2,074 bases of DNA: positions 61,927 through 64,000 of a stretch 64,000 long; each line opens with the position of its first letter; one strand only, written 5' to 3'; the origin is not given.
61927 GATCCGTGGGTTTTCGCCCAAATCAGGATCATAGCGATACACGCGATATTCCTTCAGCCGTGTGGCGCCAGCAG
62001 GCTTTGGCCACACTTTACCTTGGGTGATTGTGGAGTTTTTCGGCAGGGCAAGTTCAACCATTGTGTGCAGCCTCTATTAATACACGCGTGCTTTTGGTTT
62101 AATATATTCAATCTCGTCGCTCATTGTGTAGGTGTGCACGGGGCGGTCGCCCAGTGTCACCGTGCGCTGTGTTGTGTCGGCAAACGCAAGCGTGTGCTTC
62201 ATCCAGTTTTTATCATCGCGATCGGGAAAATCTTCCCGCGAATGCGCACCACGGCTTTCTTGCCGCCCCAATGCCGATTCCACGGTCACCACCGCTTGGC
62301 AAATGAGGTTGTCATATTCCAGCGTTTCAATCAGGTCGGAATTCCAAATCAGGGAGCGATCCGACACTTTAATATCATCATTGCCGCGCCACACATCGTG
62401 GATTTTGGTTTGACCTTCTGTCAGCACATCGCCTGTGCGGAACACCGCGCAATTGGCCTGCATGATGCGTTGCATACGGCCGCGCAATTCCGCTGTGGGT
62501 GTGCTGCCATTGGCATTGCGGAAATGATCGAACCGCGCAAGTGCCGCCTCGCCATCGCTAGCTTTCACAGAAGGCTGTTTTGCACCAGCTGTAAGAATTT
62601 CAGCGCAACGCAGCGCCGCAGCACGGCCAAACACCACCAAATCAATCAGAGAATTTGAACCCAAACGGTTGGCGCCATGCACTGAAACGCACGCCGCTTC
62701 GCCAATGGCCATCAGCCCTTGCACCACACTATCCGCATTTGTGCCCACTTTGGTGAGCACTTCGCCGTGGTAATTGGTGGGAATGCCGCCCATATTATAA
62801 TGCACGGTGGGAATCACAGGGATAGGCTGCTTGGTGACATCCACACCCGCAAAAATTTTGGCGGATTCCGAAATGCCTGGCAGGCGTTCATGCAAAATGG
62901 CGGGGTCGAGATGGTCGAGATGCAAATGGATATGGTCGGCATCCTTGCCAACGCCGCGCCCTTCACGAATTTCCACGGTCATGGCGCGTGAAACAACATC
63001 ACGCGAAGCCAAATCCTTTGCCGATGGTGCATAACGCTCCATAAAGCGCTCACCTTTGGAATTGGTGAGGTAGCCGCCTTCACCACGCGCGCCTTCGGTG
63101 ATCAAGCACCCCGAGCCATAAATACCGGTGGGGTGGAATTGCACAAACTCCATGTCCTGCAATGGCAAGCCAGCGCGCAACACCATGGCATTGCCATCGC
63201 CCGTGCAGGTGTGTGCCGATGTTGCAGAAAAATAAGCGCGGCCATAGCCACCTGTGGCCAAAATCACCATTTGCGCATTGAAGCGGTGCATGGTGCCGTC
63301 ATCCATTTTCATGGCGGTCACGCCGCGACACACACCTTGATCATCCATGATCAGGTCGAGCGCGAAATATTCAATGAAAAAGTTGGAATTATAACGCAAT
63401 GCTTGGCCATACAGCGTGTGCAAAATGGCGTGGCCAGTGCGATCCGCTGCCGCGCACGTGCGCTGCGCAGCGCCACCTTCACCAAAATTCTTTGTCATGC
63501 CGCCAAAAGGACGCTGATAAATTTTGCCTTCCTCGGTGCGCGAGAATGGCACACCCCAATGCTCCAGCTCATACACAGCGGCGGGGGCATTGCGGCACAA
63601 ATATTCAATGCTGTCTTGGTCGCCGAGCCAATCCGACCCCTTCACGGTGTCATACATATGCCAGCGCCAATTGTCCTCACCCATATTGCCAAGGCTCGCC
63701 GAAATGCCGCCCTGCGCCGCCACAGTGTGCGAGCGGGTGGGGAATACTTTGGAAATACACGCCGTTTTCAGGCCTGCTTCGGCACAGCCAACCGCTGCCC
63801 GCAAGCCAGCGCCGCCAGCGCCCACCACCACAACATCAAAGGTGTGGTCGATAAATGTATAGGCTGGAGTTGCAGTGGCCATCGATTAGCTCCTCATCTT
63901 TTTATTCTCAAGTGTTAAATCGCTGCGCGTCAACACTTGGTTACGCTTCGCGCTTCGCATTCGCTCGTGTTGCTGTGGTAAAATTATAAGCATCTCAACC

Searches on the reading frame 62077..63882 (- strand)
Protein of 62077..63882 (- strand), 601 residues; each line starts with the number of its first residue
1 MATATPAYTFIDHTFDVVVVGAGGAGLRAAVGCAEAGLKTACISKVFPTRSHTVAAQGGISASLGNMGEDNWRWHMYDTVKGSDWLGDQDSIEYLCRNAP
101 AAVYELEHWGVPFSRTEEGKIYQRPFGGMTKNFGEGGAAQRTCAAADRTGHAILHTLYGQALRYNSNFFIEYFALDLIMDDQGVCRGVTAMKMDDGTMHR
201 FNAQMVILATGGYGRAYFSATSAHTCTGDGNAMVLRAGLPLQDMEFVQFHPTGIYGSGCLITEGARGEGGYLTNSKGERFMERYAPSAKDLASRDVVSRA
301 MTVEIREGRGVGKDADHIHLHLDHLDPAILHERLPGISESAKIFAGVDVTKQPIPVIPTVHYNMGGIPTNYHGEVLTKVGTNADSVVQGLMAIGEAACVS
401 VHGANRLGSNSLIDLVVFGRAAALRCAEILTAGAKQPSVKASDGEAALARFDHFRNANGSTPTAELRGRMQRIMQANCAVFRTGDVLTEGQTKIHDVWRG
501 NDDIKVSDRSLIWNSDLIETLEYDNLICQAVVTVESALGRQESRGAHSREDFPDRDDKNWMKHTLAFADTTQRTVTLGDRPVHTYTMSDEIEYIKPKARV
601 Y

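Call 42: search_protein_families(library=pfam, proteins=[window:62077-63882:-], max_evalue=0.00001)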
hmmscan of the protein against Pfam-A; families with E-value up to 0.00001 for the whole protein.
window:62077-63882:- (601 aa): 2 families
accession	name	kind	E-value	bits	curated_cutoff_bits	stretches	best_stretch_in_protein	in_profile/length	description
PF00890.30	FAD_binding_2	-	1.6e-129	433.1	20.4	1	16-412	1-414/414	FAD binding domain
PF02910.25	Succ_DH_flav_C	-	1.6e-44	151.4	20.8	1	468-601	2-130/130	Fumarate reductase flavoprotein C-term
